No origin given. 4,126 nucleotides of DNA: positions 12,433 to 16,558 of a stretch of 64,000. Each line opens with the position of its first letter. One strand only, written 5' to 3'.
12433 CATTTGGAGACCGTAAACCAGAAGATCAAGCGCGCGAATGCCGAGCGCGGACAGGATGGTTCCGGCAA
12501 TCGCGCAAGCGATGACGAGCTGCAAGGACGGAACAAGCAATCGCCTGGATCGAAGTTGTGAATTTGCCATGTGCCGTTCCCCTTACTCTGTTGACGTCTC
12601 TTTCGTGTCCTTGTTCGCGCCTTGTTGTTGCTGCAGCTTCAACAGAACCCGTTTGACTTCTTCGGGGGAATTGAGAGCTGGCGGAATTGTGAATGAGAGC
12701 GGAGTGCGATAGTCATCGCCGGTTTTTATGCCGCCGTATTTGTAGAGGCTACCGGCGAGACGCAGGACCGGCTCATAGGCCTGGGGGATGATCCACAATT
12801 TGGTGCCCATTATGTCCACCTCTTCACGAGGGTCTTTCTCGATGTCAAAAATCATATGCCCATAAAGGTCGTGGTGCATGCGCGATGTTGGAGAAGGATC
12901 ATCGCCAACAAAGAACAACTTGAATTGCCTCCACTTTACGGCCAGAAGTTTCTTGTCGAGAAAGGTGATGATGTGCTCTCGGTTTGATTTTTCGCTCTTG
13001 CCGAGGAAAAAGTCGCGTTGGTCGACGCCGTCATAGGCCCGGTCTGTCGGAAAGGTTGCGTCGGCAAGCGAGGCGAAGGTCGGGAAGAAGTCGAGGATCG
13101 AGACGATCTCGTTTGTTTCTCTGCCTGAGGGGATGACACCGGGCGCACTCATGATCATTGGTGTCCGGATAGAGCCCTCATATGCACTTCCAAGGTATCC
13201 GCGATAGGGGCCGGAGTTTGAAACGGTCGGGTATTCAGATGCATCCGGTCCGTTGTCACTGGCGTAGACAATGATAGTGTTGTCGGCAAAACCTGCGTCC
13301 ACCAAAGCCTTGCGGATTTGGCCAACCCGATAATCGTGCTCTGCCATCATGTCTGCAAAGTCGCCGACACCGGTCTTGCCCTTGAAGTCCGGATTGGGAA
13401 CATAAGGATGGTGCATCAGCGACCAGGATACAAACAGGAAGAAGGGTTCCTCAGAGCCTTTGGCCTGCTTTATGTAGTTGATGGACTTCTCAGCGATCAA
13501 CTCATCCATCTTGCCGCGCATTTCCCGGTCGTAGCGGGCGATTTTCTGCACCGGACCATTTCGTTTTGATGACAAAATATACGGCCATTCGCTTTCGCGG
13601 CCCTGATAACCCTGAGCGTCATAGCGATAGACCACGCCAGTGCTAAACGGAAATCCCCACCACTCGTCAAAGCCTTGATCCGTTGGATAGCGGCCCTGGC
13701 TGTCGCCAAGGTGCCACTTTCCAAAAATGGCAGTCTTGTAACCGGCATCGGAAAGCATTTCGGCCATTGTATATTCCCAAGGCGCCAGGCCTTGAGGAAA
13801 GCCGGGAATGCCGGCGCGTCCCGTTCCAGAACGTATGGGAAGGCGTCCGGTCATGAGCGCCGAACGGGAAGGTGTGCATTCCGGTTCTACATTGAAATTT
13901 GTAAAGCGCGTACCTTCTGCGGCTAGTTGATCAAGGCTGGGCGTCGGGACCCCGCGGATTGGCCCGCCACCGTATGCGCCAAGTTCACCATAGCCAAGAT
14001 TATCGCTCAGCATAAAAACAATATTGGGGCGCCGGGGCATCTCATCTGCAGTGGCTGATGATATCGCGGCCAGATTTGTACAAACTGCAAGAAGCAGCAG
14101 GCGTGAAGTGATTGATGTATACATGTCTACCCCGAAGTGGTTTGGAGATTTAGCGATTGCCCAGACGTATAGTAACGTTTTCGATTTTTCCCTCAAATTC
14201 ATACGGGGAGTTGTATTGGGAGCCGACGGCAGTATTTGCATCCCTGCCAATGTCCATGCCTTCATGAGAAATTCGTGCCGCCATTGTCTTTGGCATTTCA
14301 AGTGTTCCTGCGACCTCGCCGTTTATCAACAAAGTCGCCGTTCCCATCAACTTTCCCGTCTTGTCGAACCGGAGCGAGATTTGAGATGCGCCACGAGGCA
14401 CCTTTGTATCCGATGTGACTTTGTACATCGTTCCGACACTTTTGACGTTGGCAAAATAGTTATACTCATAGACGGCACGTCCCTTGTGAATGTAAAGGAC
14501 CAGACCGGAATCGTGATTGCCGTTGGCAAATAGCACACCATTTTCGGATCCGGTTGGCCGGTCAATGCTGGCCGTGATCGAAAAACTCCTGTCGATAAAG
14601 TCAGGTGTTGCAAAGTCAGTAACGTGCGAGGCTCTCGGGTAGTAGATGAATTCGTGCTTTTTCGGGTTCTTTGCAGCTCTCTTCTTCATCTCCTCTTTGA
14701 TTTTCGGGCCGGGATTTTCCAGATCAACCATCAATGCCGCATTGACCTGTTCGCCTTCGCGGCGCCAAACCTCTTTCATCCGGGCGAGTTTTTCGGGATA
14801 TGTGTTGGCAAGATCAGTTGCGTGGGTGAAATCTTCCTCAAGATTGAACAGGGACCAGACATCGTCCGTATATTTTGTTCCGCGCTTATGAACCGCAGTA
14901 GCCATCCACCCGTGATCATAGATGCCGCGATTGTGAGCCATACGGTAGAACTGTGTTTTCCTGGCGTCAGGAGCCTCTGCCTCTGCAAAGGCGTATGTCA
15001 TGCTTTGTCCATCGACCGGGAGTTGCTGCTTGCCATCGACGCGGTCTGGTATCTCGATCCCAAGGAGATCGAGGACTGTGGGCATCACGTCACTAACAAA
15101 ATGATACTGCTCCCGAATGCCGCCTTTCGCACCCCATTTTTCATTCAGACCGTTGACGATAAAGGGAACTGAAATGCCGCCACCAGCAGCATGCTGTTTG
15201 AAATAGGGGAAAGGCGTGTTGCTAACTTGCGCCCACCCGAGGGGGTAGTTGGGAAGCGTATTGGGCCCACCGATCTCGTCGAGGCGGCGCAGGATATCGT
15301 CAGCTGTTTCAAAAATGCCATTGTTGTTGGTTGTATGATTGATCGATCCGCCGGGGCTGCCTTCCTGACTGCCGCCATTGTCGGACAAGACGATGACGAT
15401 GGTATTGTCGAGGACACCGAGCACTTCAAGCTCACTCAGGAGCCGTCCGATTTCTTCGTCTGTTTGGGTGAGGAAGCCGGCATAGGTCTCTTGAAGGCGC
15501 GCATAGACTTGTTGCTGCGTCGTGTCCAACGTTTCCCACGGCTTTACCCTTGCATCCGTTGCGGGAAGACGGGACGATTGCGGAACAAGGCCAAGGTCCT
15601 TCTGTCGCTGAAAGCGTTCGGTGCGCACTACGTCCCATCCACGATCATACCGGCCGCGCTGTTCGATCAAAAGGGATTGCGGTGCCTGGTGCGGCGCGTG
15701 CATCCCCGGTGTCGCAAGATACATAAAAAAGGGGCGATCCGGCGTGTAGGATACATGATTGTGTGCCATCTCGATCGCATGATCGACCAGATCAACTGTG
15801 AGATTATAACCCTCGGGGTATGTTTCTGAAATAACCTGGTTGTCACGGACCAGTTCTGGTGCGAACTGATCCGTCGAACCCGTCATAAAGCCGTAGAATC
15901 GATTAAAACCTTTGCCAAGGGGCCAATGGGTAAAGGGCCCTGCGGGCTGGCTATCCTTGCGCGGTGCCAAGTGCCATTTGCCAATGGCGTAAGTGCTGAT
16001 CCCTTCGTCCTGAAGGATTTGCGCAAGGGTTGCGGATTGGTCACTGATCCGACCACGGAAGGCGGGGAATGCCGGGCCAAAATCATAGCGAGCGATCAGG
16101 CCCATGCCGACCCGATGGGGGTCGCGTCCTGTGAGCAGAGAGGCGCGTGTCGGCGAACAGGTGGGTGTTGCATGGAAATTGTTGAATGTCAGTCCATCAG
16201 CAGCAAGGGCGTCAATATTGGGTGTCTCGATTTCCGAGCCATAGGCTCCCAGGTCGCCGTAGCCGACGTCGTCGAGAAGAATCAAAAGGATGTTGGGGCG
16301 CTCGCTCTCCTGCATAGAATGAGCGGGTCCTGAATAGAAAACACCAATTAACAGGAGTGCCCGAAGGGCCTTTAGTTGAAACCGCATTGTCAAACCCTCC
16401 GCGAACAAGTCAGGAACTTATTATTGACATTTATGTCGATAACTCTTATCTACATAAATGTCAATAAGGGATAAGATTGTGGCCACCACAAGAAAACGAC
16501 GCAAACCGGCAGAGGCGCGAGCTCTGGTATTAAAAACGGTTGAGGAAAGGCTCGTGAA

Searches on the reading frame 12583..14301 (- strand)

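Call 7: search_protein_families(library=pfam, proteins=[window:12583-14301:-], max_evalue=0.01)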
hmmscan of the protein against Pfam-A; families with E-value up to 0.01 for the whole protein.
window:12583-14301:- (572 aa): 4 families
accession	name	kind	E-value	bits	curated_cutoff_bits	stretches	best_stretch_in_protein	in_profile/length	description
PF00884.28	Sulfatase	-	7.2e-52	177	25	1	92-414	1-300/301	Sulfatase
PF16347.10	SGSH_C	-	3.8e-08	34.1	29.3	1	374-497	12-131/154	N-sulphoglucosamine sulphohydrolase, C-terminal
PF14707.11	Sulfatase_C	-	0.0007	20.6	30.9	1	440-498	2-72/127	C-terminal region of aryl-sulfatase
PF01663.27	Phosphodiest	-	0.0041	17.2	23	0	119-351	19-220/342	Type I phosphodiesterase / nucleotide pyrophosphatase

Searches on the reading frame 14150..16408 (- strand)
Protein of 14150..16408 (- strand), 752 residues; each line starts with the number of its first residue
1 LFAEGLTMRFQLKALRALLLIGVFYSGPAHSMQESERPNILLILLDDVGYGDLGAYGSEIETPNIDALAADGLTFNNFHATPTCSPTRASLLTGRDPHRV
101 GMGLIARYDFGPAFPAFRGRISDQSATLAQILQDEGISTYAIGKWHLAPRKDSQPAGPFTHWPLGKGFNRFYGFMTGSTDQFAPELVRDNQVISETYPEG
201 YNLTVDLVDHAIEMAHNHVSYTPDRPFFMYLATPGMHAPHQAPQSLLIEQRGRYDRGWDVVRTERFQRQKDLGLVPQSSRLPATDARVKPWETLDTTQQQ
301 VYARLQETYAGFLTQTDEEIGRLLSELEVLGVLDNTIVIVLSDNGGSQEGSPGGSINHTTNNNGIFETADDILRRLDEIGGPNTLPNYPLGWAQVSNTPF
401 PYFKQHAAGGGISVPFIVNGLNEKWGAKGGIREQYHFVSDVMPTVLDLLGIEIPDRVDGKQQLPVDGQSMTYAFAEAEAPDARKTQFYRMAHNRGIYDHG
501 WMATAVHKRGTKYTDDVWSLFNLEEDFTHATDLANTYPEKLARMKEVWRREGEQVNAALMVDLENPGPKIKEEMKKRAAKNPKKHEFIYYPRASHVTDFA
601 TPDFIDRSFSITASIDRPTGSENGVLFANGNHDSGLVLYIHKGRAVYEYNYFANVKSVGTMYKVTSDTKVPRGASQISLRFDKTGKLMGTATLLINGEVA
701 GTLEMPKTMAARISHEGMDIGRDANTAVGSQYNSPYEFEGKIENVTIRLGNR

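Call 45: search_protein_families(library=pfam, proteins=[window:14150-16408:-], max_evalue=0.00001)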
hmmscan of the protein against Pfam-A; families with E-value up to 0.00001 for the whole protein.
window:14150-16408:- (752 aa): 2 families
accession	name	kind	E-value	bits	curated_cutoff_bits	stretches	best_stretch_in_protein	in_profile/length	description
PF00884.28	Sulfatase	-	8.2e-60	203.1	25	1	38-451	1-301/301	Sulfatase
PF01663.27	Phosphodiest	-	2.1e-07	31.3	23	0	291-349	167-224/342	Type I phosphodiesterase / nucleotide pyrophosphatase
